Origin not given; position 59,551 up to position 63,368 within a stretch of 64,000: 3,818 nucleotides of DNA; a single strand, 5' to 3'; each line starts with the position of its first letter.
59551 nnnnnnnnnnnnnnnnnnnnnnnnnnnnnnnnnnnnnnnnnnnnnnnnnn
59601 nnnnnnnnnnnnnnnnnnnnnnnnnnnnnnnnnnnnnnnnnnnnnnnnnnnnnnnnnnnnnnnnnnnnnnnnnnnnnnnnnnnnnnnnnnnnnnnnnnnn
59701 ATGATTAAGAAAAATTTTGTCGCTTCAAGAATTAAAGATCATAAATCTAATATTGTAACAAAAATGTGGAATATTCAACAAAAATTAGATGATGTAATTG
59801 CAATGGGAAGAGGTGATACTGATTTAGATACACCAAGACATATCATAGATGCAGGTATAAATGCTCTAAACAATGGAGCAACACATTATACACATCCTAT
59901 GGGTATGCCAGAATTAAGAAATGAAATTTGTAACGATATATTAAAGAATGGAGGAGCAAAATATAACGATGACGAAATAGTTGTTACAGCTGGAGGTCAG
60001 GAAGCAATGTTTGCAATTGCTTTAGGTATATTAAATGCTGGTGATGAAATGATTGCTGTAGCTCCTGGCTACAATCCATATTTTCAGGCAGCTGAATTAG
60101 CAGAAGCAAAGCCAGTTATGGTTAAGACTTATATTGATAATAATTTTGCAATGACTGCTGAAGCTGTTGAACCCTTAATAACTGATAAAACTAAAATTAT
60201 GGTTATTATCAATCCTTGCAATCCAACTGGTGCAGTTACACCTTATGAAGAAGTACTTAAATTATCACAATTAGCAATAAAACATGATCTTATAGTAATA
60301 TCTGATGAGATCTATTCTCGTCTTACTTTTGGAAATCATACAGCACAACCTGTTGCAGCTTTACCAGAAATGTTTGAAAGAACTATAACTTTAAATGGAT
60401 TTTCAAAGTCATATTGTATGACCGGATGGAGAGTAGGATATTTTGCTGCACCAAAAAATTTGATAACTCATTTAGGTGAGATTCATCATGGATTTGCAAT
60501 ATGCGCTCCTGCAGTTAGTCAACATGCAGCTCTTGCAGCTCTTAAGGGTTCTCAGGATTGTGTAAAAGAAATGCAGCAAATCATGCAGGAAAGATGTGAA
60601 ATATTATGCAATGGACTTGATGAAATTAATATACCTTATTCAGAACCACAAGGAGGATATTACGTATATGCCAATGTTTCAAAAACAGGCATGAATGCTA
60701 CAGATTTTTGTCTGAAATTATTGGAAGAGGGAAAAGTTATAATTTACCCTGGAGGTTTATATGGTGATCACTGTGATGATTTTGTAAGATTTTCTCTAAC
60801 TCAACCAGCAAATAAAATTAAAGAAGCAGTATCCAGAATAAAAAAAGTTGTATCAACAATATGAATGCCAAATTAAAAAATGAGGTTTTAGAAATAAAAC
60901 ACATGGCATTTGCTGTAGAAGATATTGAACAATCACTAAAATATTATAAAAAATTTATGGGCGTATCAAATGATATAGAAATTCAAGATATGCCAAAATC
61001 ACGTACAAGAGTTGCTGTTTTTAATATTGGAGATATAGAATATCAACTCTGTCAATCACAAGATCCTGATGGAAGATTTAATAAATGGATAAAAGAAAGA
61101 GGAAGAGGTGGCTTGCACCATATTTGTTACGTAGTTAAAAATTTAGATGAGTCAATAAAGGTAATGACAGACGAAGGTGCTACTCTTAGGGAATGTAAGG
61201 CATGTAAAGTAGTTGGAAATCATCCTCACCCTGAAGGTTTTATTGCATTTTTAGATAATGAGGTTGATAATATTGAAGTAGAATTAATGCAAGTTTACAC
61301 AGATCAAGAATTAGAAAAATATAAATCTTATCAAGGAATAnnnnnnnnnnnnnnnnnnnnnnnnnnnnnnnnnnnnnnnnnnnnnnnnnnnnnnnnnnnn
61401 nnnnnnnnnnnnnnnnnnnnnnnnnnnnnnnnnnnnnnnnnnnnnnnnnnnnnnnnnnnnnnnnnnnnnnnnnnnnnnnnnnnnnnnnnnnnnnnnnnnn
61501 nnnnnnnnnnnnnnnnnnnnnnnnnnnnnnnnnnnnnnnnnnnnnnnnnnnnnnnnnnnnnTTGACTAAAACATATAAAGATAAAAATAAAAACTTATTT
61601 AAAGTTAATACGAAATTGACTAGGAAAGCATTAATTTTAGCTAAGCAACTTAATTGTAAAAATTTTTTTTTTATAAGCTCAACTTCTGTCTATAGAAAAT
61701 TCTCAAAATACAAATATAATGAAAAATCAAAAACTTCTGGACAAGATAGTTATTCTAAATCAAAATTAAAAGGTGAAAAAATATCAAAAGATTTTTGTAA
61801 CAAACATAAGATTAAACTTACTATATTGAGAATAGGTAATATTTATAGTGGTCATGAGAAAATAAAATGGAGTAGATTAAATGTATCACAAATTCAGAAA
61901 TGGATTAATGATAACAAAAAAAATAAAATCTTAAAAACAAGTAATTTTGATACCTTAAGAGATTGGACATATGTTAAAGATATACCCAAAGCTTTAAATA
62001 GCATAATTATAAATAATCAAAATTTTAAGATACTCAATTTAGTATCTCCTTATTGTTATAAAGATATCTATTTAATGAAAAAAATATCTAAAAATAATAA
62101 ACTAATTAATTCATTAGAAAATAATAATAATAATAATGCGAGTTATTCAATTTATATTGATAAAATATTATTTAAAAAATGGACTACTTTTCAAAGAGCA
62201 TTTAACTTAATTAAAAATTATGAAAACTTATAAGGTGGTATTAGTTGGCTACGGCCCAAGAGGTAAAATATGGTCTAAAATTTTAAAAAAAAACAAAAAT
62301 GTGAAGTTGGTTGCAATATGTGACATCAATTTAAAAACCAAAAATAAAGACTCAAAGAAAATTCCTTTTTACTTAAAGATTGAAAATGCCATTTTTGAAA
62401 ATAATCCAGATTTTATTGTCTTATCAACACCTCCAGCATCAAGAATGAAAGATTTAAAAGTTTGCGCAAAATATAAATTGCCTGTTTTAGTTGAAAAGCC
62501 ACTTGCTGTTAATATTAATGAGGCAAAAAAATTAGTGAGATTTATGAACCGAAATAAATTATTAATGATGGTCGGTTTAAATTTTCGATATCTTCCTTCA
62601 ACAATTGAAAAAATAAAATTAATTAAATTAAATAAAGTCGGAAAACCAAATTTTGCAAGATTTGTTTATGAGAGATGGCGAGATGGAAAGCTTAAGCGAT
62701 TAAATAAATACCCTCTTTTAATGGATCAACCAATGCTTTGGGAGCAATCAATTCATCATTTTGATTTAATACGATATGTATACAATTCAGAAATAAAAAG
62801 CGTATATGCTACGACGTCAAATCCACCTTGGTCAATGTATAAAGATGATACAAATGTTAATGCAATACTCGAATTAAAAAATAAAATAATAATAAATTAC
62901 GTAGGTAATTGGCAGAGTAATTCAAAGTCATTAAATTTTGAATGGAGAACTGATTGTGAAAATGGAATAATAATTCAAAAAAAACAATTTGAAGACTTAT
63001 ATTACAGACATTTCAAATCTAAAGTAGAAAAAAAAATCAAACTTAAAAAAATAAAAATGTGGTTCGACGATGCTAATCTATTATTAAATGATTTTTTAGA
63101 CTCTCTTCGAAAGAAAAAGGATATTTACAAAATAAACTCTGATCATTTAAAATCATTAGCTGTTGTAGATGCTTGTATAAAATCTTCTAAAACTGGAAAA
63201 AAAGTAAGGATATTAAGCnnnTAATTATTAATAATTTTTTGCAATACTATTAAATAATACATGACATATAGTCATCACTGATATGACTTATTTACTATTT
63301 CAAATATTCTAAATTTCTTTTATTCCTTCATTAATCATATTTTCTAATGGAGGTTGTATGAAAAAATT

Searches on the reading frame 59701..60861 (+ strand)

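Call 34: search_protein_families(library=pfam, proteins=[window:59701-60861:+], max_evalue=0.00001)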
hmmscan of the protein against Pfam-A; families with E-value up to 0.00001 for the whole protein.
window:59701-60861:+ (387 aa): 3 families
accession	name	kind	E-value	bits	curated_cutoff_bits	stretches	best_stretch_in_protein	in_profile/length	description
PF00155.27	Aminotran_1_2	-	3.6e-66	224.3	19.7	1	31-380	2-361/361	Aminotransferase class I and II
PF00266.25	Aminotran_5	-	1.1e-09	38.2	21.5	1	89-189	60-165/371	Aminotransferase class-V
PF01053.26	Cys_Met_Meta_PP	-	1.3e-07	31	27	1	92-203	69-174/381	Cys/Met metabolism PLP-dependent enzyme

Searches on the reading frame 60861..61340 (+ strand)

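Call 34: search_protein_families(library=pfam, proteins=[window:60861-61340:+], max_evalue=0.00001)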
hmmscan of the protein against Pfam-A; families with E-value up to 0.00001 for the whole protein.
window:60861-61340:+ (160 aa): 2 families
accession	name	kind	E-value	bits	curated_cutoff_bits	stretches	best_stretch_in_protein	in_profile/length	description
PF13669.12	Glyoxalase_4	-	4e-17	62.9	27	1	14-109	2-93/109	Glyoxalase/Bleomycin resistance protein/Dioxygenase superfamily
PF00903.31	Glyoxalase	-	1.2e-07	32.6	20.6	1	12-112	2-93/121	Glyoxalase/Bleomycin resistance protein/Dioxygenase superfamily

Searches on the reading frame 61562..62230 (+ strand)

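Call 34: search_protein_families(library=pfam, proteins=[window:61562-62230:+], max_evalue=0.00001)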
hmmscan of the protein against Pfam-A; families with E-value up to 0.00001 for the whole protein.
window:61562-62230:+ (223 aa): 3 families
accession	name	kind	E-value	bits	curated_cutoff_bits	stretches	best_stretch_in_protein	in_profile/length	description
PF01370.27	Epimerase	-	2.7e-18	66.7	20.9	1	7-151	82-227/240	NAD dependent epimerase/dehydratase family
PF16363.11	GDP_Man_Dehyd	-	1.1e-14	55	27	1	24-153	110-241/332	GDP-mannose 4,6 dehydratase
PF07993.18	NAD_binding_4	-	1.2e-08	34.9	20.1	1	7-98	103-210/258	Male sterility protein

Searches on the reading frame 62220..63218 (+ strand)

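Call 34: search_protein_families(library=pfam, proteins=[window:62220-63218:+], max_evalue=0.00001)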
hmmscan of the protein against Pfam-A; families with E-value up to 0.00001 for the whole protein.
window:62220-63218:+ (333 aa): 3 families
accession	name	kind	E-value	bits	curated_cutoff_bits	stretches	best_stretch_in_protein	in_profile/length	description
PF01408.29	GFO_IDH_MocA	-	1e-12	49.2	24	1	5-119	2-119/120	Oxidoreductase family, NAD-binding Rossmann fold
PF22725.1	GFO_IDH_MocA_C3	-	2.7e-11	44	27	1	133-249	6-121/124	GFO/IDH/MocA C-terminal domain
PF02894.22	GFO_IDH_MocA_C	-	5.5e-11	43.1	22.9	1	130-330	10-217/218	Oxidoreductase family, C-terminal alpha/beta domain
